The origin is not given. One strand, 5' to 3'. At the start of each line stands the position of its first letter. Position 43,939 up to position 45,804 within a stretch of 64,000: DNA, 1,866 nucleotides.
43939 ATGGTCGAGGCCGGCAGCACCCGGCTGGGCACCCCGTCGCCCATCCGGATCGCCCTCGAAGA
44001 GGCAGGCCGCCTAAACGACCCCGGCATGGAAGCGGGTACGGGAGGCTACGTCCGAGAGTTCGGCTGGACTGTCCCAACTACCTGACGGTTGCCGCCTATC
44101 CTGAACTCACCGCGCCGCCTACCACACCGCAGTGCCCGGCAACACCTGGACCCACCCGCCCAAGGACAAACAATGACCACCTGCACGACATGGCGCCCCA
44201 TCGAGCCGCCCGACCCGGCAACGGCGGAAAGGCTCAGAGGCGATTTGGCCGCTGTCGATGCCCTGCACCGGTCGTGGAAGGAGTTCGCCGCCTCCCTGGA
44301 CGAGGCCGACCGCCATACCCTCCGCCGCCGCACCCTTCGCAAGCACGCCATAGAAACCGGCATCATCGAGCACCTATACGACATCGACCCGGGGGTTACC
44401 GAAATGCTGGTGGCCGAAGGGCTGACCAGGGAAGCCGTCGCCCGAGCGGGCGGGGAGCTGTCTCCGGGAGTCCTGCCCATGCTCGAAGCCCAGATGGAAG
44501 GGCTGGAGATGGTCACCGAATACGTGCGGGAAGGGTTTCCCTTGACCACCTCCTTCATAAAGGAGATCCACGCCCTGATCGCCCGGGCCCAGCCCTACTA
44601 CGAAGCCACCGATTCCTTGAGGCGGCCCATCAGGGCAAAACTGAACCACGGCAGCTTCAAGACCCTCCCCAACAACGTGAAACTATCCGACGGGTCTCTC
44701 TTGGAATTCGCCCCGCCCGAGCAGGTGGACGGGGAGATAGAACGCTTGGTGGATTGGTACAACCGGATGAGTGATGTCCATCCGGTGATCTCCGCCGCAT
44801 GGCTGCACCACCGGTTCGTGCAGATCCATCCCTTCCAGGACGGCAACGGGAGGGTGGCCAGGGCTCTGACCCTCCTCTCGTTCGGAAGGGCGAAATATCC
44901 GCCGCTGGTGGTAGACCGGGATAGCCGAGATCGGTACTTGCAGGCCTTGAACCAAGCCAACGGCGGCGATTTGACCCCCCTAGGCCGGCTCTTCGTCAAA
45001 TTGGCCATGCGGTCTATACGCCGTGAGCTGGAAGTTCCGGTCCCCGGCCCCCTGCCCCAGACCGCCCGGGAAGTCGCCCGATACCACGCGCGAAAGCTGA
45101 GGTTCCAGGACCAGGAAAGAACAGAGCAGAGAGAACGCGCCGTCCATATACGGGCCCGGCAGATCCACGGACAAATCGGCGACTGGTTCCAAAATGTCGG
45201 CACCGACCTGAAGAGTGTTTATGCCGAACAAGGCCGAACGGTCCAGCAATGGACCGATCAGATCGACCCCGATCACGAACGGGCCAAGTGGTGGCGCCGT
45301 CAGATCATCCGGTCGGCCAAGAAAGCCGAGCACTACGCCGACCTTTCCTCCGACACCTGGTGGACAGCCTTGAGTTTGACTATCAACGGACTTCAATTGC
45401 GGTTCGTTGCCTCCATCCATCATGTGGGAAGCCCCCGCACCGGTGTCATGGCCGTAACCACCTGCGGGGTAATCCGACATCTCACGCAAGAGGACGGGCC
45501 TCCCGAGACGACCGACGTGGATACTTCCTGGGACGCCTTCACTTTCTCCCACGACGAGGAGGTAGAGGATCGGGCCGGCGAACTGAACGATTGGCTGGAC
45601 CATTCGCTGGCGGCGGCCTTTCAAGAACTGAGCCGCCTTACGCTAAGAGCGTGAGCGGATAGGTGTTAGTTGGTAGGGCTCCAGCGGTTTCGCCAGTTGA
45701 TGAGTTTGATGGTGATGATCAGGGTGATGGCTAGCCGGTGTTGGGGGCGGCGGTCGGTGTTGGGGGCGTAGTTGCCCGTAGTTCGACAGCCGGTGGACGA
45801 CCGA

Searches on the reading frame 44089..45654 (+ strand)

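Call 3: search_protein_families(library=pfam, proteins=[window:44089-45654:+], max_evalue=0.1)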
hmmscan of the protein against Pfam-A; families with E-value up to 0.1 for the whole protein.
window:44089-45654:+ (521 aa): 2 families
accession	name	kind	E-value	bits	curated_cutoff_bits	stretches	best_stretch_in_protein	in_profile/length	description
PF02661.23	Fic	-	1.6e-20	74.2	24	1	151-262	1-90/93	Fic/DOC family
PF04408.29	HA2_N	-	0.062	13.9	21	0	283-305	7-27/29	Helicase associated domain (HA2), winged-helix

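Call 4: search_protein_families(library=padloc, proteins=[window:44089-45654:+], max_evalue=0.1)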
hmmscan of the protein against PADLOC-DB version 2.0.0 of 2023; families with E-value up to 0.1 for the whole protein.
window:44089-45654:+ (521 aa): 7 families
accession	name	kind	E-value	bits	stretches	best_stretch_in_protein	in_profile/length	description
PDLC03963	SoFic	-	1.1e-22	78.9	1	127-302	93-256/361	-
PDLC04836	PDC-S04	-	4.1e-21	73.3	1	151-292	88-214/244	-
PDLC04837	PDC-S04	-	2.3e-20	70.9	1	151-305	84-223/234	-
PDLC04840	PDC-S04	-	1.7e-15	55.3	1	139-300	61-209/227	-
PDLC04966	PDC-S24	-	9.2e-12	42.6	1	208-260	278-331/497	-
PDLC04839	PDC-S04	-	2e-11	42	1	222-304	116-200/205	-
PDLC04838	PDC-S04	-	1.7e-08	32.5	1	207-306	98-202/209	-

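Call 8: search_protein_families(library=ncbifam, proteins=[window:44089-45654:+], max_evalue=0.1)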
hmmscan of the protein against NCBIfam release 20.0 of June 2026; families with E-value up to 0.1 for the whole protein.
window:44089-45654:+ (521 aa): 3 families
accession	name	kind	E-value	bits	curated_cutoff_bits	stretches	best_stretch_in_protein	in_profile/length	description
NF041381.1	XopAC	subfamily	9.2e-11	41.1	450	1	137-278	289-424/451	XopAC/AvrAC family type III secretion system effector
TIGR02613.1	mob_myst_B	hypoth_equivalog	4.9e-09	36.3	124.4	1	235-298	111-181/186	mobile mystery protein B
NF046030.1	ProtAdlyltaseSoFic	equivalog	2e-07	30.3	550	1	208-263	151-209/361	protein adenylyltransferase Fic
